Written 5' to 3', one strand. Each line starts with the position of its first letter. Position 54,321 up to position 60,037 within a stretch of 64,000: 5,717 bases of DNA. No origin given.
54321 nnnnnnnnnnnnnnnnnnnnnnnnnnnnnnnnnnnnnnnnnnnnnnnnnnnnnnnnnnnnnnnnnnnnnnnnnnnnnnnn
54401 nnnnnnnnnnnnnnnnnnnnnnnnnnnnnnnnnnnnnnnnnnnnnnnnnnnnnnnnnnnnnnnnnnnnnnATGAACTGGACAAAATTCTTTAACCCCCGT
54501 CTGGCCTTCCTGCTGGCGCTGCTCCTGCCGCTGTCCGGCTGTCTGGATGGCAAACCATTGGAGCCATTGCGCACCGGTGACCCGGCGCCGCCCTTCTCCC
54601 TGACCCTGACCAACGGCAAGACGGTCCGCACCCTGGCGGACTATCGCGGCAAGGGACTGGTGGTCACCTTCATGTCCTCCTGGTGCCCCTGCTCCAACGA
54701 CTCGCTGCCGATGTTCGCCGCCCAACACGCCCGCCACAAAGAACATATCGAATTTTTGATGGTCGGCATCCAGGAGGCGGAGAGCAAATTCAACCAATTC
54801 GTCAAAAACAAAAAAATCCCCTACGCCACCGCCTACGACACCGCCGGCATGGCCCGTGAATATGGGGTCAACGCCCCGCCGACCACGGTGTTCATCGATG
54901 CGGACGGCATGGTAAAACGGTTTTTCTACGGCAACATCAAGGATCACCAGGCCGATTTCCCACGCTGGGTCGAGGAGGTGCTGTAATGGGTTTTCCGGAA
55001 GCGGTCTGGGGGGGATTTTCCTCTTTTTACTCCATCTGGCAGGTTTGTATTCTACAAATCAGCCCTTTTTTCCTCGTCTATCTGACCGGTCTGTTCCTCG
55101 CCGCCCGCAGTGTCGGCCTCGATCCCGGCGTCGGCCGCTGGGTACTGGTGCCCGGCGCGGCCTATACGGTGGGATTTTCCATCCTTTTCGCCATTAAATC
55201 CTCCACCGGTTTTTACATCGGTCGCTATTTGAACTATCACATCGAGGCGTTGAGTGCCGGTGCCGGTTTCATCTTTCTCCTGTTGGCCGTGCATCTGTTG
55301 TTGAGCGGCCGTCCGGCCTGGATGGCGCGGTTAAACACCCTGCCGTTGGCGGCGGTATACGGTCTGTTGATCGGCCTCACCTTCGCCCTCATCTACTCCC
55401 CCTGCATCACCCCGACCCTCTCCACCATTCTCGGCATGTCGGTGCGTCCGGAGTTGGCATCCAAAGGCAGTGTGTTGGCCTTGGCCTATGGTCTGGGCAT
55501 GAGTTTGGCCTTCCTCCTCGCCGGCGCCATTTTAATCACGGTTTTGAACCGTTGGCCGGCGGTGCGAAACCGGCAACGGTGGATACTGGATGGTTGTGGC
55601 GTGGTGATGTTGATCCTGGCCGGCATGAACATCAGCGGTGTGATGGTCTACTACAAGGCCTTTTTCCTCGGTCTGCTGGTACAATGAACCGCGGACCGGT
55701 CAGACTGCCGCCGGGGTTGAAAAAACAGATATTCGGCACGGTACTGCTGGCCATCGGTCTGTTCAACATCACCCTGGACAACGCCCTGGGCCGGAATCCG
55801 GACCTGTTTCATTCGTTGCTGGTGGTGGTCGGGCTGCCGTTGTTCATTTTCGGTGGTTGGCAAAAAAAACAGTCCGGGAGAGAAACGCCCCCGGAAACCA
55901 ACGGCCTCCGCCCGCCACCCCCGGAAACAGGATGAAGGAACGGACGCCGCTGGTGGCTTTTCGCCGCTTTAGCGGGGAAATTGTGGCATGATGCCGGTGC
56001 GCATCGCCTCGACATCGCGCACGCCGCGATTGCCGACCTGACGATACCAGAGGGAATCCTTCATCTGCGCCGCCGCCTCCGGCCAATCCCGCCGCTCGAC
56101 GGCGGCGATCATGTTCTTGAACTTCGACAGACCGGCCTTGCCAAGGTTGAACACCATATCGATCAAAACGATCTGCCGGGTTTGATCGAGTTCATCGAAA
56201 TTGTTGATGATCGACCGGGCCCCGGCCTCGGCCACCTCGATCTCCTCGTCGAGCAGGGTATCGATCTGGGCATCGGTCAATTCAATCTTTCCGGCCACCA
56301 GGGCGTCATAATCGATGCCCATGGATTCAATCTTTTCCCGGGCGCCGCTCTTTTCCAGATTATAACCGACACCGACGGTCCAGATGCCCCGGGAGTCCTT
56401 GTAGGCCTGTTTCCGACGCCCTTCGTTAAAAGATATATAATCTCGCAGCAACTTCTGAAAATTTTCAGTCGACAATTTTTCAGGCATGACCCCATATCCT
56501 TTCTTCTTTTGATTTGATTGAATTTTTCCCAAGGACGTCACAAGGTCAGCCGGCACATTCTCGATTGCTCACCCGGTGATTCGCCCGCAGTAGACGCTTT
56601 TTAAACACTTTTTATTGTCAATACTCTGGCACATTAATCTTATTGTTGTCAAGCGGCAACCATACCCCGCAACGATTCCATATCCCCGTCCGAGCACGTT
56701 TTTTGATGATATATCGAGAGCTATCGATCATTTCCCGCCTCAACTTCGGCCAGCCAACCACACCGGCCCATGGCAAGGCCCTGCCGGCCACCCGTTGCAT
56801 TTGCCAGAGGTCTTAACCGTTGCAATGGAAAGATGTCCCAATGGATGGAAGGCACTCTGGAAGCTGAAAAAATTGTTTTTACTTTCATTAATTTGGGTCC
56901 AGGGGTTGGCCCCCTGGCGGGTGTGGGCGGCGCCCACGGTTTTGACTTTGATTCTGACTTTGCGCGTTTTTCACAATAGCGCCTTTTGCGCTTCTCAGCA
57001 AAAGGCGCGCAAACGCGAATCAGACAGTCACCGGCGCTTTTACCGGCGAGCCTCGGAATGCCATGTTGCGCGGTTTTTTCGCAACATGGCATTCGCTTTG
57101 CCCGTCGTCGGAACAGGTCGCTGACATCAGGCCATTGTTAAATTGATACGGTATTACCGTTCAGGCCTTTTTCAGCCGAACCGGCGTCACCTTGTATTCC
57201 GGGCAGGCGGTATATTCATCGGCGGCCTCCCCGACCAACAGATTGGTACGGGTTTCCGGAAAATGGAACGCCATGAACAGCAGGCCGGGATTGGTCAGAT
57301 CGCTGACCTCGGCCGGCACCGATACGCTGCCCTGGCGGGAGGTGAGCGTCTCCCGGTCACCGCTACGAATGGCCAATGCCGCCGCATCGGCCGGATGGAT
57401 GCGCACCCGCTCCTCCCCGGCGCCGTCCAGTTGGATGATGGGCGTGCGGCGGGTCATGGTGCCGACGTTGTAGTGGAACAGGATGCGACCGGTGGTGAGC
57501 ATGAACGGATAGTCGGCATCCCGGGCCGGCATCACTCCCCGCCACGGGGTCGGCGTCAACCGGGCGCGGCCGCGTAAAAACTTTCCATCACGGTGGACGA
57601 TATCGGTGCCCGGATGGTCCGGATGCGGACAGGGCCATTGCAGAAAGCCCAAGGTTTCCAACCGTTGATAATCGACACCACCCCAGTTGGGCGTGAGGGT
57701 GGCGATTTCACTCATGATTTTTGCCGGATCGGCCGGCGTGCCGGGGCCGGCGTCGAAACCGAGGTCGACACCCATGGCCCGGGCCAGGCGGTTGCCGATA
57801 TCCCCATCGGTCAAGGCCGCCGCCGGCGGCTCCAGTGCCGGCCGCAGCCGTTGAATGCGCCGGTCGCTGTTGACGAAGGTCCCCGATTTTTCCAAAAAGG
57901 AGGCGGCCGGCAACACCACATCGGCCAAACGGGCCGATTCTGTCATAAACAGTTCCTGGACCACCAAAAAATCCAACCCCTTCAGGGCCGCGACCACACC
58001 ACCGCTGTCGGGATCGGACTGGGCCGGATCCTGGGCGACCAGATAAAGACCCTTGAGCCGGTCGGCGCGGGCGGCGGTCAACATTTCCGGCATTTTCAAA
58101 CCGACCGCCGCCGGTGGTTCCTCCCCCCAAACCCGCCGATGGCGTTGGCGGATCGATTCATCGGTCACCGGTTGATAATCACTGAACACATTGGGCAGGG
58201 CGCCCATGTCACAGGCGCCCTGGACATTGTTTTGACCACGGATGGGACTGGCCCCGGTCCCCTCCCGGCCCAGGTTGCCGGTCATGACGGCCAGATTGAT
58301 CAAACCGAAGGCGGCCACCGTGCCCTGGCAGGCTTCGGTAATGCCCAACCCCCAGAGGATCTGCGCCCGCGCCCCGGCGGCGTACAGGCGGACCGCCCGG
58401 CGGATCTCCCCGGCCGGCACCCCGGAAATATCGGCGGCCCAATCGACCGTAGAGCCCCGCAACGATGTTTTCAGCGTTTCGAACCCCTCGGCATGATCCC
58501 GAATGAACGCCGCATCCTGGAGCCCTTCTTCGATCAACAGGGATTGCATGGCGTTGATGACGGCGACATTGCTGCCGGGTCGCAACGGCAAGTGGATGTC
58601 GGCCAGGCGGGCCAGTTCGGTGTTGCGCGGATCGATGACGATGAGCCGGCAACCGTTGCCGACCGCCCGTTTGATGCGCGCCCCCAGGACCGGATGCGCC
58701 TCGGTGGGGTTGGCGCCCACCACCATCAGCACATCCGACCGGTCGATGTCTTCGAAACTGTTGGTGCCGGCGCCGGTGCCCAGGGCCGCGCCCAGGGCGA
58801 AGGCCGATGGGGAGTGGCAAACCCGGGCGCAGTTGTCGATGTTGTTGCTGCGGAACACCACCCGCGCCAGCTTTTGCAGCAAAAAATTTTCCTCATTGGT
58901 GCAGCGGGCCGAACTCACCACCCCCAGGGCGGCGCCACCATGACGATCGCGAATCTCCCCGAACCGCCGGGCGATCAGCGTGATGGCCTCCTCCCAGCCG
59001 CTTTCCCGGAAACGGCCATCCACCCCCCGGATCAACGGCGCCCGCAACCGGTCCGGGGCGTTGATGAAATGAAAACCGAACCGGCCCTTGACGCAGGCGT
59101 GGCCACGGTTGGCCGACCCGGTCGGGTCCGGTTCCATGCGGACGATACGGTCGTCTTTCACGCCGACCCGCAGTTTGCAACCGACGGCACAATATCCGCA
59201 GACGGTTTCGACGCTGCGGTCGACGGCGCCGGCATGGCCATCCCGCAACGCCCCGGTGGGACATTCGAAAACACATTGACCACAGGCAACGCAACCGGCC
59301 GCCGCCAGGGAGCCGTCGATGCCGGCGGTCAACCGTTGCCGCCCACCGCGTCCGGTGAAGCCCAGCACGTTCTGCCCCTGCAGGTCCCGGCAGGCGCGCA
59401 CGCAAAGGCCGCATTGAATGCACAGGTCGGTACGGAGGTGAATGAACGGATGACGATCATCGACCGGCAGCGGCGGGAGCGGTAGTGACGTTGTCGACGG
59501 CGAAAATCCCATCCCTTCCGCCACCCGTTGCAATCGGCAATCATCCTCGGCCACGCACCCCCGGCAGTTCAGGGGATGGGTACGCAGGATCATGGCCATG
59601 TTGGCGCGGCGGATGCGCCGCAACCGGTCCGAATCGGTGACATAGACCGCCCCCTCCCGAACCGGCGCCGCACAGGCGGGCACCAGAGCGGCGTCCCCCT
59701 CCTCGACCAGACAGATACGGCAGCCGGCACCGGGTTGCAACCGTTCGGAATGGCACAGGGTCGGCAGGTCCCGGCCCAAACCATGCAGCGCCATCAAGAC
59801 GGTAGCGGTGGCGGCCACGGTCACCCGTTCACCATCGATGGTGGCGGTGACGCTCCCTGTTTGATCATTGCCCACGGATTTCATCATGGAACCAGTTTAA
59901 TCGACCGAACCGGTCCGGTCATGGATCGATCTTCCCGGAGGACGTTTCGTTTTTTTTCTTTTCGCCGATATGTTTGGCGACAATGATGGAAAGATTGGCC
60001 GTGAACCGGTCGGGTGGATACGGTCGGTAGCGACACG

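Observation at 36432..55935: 19.5-kb nosZ-like operon with unconventional accessory genes and no NosD, NosL, NosR or Rieske protein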

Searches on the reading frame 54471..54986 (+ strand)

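Call 5: search_protein_families(library=pfam, proteins=[window:54471-54986:+], max_evalue=0.01)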
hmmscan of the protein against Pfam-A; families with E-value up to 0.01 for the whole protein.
window:54471-54986:+ (171 aa): 6 families
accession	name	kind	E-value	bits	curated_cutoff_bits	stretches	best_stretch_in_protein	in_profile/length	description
PF00578.27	AhpC-TSA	-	9.3e-19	68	26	1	36-149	2-122/124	AhpC/TSA family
PF08534.16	Redoxin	-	2.8e-18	66.6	26.6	1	35-159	2-139/148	Redoxin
PF13905.12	Thioredoxin_8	-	1.2e-08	35.5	27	1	61-147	2-93/94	Thioredoxin-like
PF13098.12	Thioredoxin_2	-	3.4e-07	31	27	1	59-148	4-87/104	Thioredoxin-like domain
PF00837.23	T4_deiodinase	-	4.3e-05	23.4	27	1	34-153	74-198/237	Iodothyronine deiodinase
PF00085.26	Thioredoxin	-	0.0026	18.2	23.5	0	61-109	19-67/103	Thioredoxin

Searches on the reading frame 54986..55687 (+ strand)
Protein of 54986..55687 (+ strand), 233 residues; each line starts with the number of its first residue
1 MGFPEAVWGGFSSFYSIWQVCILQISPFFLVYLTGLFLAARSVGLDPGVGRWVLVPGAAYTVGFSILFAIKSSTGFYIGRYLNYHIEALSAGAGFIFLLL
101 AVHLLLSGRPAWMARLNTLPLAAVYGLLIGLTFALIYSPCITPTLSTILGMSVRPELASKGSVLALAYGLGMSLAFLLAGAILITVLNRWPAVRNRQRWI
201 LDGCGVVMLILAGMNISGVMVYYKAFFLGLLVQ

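Call 33: search_protein_families(library=ncbifam, proteins=[window:54986-55687:+], max_evalue=0.01)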
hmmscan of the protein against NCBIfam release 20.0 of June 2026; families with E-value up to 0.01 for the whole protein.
window:54986-55687:+ (233 aa): 1 family
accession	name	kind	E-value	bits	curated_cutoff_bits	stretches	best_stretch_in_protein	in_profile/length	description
NF001419.0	PRK00293.1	subfamily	0.0033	16.1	330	1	115-212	164-261/574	protein-disulfide reductase DsbD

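Call 83: search_protein_families(library=pfam, proteins=[window:54986-55687:+], max_evalue=0.05)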
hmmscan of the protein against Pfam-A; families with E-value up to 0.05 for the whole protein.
window:54986-55687:+ (233 aa): 1 family
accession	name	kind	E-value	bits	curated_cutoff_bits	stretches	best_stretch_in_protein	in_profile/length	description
PF02683.22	DsbD_TM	-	0.00079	19.2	27.1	1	110-212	107-211/219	Cytochrome C biogenesis protein transmembrane domain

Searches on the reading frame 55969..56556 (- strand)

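Call 22: search_protein_families(library=pfam, proteins=[window:55969-56556:-], max_evalue=0.001)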
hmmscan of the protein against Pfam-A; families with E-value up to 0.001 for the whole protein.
window:55969-56556:- (195 aa): 1 family
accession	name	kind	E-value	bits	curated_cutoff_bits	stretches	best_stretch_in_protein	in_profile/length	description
PF00959.24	Phage_lysozyme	-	4.9e-12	46.7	22.3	1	45-174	4-111/125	Phage lysozyme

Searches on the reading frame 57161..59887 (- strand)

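Call 22: search_protein_families(library=pfam, proteins=[window:57161-59887:-], max_evalue=0.001)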
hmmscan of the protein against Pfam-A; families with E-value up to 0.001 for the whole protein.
window:57161-59887:- (908 aa): 12 families
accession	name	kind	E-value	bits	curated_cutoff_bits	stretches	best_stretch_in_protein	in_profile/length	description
PF00384.28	Molybdopterin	-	1.8e-67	228.3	24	1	280-703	1-352/353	Molybdopterin oxidoreductase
PF01568.27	Molydop_binding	-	8.7e-24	84.1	26.8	1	795-902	1-110/110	Molydopterin dinucleotide binding domain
PF04879.21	Molybdop_Fe4S4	-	4.7e-19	68.5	22.7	1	225-276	3-54/55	Molybdopterin oxidoreductase Fe4S4 domain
PF13510.11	Fer2_4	-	7.3e-13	48.8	22.8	1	12-84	3-79/82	2Fe-2S iron-sulfur cluster binding domain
PF10588.14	NADH-G_4Fe-4S_3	-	1.7e-08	34.3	27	1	93-128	1-36/40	NADH-ubiquinone oxidoreductase-G iron-sulfur binding region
PF12838.12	Fer4_7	-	1.1e-07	32.6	27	1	156-213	2-52/52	4Fe-4S dicluster domain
PF22117.2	Fer4_Nqo3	-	1.2e-06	29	27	1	147-214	2-66/67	NADH-quinone oxidoreductase subunit 3, ferredoxin-like domain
PF00037.32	Fer4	-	2.3e-05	24.5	21.1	1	199-215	8-24/24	4Fe-4S binding domain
PF14697.11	Fer4_21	-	3.3e-05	24.4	35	1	152-213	4-56/59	4Fe-4S dicluster domain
PF13183.11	Fer4_8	-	4.1e-05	24.5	27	1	154-212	3-67/68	4Fe-4S dicluster domain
PF13534.11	Fer4_17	-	8.5e-05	23.5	22.2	1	156-212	2-59/61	4Fe-4S dicluster domain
PF13187.11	Fer4_9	-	0.00084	19.8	27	1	156-213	2-51/52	4Fe-4S dicluster domain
